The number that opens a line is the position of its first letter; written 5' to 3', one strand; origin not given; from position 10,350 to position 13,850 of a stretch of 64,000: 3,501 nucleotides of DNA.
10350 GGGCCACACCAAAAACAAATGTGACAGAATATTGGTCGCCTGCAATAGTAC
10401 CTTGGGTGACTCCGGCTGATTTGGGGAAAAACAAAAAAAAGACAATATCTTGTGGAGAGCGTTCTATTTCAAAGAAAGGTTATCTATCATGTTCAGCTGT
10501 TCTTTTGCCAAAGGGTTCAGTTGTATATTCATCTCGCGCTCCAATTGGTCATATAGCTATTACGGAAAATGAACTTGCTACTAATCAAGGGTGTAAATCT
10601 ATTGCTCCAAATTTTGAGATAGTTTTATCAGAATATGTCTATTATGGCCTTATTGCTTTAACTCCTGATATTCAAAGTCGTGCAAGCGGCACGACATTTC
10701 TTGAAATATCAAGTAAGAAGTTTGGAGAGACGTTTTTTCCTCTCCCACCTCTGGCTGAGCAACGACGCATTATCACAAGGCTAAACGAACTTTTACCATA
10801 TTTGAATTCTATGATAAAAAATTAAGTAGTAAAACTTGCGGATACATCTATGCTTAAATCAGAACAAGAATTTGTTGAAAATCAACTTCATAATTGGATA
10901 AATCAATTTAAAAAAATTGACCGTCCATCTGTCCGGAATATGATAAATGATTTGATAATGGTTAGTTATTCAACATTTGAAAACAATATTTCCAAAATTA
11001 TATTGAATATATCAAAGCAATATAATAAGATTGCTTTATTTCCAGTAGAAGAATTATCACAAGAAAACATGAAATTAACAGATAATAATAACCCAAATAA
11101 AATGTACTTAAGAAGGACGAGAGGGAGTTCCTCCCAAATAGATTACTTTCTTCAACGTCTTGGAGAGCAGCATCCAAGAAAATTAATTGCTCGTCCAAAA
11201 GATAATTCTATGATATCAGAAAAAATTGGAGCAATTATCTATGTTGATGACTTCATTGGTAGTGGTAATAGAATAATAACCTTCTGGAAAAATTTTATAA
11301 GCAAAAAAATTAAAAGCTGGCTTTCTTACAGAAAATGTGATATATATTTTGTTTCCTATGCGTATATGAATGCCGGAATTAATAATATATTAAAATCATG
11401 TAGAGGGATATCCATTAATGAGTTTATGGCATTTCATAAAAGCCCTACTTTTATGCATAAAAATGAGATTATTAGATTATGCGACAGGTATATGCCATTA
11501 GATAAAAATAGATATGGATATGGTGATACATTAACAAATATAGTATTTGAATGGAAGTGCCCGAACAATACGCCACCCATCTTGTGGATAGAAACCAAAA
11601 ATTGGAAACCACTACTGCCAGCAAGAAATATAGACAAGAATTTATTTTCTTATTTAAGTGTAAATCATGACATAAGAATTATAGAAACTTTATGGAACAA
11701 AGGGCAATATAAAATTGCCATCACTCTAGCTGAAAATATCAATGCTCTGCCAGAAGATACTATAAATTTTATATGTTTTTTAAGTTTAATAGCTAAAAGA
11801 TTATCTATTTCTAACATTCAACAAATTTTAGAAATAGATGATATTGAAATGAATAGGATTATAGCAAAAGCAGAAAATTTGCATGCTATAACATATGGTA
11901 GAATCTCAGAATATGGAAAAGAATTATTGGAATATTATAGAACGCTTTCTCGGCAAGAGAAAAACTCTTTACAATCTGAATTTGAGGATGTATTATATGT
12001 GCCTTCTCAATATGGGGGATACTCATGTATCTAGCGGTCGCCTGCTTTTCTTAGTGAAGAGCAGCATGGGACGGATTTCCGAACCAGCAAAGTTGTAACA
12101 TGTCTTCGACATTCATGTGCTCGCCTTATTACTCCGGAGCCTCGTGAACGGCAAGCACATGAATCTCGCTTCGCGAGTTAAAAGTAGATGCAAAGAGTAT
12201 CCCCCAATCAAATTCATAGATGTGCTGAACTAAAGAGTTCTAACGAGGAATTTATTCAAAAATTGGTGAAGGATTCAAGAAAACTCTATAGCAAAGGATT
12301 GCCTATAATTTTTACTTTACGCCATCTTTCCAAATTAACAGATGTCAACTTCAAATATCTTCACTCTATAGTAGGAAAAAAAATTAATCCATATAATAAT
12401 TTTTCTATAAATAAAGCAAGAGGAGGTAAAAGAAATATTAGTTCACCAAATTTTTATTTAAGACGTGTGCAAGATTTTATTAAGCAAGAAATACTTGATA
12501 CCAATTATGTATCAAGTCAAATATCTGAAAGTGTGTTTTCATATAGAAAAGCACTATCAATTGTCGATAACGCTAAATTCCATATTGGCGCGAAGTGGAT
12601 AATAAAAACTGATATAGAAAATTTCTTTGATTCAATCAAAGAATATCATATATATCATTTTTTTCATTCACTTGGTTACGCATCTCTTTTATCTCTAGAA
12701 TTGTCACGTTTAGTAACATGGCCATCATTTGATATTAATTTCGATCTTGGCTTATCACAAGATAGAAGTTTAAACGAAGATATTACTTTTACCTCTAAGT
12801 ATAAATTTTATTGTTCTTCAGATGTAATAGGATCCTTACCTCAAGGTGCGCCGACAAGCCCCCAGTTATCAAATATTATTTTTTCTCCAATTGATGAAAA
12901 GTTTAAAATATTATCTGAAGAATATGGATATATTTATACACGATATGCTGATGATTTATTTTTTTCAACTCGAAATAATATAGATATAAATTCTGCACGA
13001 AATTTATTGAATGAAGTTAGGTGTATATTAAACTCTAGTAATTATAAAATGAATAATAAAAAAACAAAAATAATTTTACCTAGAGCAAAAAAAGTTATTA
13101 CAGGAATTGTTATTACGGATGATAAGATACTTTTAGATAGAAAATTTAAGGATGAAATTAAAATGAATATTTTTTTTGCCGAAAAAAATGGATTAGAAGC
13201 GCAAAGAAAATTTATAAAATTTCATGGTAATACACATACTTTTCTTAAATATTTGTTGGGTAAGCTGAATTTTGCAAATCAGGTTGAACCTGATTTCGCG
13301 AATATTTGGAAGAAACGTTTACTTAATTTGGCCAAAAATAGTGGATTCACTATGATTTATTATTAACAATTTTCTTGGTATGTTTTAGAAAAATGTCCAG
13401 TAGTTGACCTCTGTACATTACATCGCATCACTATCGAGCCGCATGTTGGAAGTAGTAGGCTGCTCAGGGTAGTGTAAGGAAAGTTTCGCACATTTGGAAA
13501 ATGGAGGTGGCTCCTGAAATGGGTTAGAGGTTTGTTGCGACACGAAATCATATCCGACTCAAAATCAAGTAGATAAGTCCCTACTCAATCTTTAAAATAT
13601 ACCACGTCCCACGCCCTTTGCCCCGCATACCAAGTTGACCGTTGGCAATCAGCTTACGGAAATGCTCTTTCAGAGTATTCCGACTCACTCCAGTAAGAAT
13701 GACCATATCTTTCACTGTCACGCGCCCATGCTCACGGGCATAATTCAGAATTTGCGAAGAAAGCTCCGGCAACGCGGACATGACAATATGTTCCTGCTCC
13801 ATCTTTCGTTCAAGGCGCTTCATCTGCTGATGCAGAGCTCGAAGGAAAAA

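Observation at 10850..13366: Retron-like module (PRTase-like gene, structured ncRNA, reverse transcriptase) inserted between a type I R-M locus and a Fic toxin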

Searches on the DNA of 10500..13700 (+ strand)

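Call 9: search_rna_families(source=window, start=10500, end=13700, threshold=evalue, max_evalue=10, show_alignments=3)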
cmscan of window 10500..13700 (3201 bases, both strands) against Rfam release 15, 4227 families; matches with E-value up to 10: 3.
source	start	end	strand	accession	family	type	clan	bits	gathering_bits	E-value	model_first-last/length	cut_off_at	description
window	12942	13015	+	RF01161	SNORD5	Gene; snRNA; snoRNA; CD-box;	-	22.2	55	2.1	1-72/72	no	Small nucleolar RNA SNORD5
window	12185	12296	-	RF00451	MIR395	Gene; miRNA;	-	17.7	56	3.8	1-104/104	no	mir-395 microRNA precursor family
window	11261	11312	-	RF00066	U7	Gene; snRNA;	-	16.6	34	2.7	1-62/62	no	U7 small nuclear RNA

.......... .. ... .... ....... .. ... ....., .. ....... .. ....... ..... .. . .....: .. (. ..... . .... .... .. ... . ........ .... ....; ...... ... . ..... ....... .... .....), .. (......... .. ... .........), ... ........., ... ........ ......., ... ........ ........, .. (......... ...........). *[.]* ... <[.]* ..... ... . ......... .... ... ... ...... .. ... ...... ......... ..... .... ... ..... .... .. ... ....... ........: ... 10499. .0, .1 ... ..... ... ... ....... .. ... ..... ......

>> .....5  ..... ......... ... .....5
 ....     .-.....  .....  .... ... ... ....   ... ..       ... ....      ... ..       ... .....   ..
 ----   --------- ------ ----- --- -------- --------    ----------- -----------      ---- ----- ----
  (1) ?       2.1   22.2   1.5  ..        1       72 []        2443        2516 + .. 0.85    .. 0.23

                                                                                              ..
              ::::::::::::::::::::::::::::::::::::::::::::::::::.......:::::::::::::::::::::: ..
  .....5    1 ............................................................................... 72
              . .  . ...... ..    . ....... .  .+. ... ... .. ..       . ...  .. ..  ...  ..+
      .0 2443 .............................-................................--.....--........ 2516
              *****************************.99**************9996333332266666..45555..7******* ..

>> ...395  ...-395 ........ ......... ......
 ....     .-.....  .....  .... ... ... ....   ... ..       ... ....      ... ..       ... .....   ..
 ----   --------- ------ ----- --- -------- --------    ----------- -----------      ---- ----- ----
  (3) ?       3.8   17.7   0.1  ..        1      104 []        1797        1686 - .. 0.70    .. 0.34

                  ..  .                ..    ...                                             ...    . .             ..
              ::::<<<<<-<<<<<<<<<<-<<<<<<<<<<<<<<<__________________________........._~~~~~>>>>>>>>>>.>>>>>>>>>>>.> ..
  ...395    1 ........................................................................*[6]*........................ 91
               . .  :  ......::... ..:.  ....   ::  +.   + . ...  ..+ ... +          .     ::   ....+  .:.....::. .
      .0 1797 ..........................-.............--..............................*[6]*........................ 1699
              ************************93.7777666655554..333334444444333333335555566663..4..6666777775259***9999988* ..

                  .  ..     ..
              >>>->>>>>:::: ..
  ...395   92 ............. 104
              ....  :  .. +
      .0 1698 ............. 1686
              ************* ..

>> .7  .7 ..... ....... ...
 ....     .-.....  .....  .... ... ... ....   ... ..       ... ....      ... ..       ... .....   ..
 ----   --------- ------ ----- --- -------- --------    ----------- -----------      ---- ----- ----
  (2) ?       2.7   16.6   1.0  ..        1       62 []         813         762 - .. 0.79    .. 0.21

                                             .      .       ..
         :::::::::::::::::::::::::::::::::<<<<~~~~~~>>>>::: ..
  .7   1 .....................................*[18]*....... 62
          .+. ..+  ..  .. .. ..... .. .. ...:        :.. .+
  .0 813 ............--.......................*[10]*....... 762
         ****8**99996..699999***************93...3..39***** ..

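Call 52: build_rna_model(alignment_id=A2)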
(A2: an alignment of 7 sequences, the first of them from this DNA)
Model R1 built from alignment A2 (7 sequences, 212 columns); structure: RNAalifold consensus.
model positions 196; base pairs 44; branch points 4; effective number of sequences 1.87; information 0.59 bits per position. Calibrated on 0.2 Mb of random sequence (short: E-values are rough).
structure used (alignment columns):
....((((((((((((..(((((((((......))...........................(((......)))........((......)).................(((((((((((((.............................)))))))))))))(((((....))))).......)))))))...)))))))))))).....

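Call 53: search_with_rna_model(model_id=R1, sources=[window, L010, L013, L014, L015, L016, L017, L018, L019, L020, L021, L022, L023, L024, L025, L026, L027, L028, L029, L030, L031, L032, L033, L034, L035, L036, L037, L038, L039, L040, L041, L042, L043, L044, L045, L046, L047, L048, L049, L050, L051, L052, L053, L054, L055, L056, L057, L058, L059, L060, L061, L062, L063, L064, L065, L066, L067, L068, L069, L070, L071, L072, L073, L074, L075, L076, L077, L078, L079, L080, L081, L082, L083, L084, L085, L086, L087, L088, L089, L090, L091, L092, L093], max_evalue=1, show_alignments=3)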
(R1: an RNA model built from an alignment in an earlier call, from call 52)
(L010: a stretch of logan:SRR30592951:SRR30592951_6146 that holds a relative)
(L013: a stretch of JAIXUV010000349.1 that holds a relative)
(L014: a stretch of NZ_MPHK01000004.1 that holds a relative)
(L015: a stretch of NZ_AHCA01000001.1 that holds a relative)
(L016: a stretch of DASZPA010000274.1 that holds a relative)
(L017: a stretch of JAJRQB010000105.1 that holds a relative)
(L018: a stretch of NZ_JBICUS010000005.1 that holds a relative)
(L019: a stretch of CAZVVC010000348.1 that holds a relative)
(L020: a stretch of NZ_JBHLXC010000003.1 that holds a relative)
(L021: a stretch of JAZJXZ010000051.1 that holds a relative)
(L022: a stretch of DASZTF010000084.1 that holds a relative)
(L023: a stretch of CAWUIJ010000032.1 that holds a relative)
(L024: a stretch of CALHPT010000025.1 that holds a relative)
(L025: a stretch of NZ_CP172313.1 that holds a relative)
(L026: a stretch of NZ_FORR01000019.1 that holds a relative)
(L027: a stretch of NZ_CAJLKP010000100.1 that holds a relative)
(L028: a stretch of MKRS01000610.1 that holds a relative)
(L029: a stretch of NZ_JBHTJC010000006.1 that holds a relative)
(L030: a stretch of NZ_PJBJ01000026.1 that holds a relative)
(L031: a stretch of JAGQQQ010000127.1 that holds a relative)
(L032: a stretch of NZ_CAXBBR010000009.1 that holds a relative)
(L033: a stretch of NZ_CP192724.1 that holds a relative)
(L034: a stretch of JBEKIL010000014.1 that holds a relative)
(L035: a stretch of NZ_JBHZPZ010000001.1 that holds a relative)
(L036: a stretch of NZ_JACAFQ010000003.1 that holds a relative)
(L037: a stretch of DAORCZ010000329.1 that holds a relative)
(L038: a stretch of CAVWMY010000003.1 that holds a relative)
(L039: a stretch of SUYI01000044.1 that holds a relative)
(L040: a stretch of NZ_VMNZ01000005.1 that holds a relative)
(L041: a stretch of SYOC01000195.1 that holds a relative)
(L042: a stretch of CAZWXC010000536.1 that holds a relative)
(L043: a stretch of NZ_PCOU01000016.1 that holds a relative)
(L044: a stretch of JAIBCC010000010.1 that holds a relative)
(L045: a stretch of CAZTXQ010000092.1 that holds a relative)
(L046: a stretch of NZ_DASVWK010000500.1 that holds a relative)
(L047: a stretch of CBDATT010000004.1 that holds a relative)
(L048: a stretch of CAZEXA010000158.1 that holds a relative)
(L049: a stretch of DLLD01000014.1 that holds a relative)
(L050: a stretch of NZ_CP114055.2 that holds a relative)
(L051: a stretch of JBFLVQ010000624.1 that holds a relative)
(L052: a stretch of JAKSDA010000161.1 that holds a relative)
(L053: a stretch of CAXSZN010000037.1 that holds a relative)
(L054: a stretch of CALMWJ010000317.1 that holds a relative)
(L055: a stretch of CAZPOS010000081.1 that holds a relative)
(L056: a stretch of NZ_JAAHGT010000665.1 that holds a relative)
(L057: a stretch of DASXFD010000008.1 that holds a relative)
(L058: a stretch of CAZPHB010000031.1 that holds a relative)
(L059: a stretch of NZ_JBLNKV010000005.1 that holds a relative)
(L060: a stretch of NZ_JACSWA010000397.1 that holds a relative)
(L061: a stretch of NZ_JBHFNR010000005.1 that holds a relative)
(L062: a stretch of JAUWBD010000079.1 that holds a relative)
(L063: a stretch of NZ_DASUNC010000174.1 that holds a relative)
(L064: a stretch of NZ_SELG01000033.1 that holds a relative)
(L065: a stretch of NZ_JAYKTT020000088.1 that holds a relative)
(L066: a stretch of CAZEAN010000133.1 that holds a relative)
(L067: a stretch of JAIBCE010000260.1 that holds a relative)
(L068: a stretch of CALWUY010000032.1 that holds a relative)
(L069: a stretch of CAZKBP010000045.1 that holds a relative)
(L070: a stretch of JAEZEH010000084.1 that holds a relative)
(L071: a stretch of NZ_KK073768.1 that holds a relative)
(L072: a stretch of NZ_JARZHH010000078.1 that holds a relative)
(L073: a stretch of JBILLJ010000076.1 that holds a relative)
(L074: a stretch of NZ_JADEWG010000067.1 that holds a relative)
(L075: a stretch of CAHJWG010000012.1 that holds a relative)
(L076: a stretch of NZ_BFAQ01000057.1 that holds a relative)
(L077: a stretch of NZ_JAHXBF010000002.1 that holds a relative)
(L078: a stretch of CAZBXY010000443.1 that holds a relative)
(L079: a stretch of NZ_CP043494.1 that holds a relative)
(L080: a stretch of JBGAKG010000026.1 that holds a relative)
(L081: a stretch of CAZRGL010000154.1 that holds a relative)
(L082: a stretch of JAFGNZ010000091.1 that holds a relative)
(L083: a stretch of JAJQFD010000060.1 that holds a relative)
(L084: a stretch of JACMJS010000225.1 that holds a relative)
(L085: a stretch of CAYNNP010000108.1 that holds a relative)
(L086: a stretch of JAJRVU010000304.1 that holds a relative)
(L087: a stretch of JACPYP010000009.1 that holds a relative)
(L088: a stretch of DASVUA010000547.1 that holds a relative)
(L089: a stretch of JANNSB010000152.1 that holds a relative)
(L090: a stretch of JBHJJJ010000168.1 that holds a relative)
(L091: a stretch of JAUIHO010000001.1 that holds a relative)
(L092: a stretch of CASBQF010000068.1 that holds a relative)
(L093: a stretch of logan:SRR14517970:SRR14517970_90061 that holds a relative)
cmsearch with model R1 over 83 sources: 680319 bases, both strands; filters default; matches with E-value up to 1: 10.
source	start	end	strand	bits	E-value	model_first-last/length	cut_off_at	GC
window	12010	12208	+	199.4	3.9e-55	1-196/196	no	0.48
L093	1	118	+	110.1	1.7e-29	78-196/196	5'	0.46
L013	3804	4021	+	48.5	9e-12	1-196/196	no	0.58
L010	5817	5970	+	44.4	1.4e-10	1-196/196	no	0.43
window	12011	12208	-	39.5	3.4e-09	1-196/196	no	0.48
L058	1301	1468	+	26.3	2.1e-05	1-196/196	no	0.43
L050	3742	3909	+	23.9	0.0001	1-196/196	no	0.43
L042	298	461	+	23.6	0.00012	1-196/196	no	0.37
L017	2042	2260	+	19.2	0.0024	1-196/196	no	0.53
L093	1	118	-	14.6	0.048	1-170/196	3'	0.46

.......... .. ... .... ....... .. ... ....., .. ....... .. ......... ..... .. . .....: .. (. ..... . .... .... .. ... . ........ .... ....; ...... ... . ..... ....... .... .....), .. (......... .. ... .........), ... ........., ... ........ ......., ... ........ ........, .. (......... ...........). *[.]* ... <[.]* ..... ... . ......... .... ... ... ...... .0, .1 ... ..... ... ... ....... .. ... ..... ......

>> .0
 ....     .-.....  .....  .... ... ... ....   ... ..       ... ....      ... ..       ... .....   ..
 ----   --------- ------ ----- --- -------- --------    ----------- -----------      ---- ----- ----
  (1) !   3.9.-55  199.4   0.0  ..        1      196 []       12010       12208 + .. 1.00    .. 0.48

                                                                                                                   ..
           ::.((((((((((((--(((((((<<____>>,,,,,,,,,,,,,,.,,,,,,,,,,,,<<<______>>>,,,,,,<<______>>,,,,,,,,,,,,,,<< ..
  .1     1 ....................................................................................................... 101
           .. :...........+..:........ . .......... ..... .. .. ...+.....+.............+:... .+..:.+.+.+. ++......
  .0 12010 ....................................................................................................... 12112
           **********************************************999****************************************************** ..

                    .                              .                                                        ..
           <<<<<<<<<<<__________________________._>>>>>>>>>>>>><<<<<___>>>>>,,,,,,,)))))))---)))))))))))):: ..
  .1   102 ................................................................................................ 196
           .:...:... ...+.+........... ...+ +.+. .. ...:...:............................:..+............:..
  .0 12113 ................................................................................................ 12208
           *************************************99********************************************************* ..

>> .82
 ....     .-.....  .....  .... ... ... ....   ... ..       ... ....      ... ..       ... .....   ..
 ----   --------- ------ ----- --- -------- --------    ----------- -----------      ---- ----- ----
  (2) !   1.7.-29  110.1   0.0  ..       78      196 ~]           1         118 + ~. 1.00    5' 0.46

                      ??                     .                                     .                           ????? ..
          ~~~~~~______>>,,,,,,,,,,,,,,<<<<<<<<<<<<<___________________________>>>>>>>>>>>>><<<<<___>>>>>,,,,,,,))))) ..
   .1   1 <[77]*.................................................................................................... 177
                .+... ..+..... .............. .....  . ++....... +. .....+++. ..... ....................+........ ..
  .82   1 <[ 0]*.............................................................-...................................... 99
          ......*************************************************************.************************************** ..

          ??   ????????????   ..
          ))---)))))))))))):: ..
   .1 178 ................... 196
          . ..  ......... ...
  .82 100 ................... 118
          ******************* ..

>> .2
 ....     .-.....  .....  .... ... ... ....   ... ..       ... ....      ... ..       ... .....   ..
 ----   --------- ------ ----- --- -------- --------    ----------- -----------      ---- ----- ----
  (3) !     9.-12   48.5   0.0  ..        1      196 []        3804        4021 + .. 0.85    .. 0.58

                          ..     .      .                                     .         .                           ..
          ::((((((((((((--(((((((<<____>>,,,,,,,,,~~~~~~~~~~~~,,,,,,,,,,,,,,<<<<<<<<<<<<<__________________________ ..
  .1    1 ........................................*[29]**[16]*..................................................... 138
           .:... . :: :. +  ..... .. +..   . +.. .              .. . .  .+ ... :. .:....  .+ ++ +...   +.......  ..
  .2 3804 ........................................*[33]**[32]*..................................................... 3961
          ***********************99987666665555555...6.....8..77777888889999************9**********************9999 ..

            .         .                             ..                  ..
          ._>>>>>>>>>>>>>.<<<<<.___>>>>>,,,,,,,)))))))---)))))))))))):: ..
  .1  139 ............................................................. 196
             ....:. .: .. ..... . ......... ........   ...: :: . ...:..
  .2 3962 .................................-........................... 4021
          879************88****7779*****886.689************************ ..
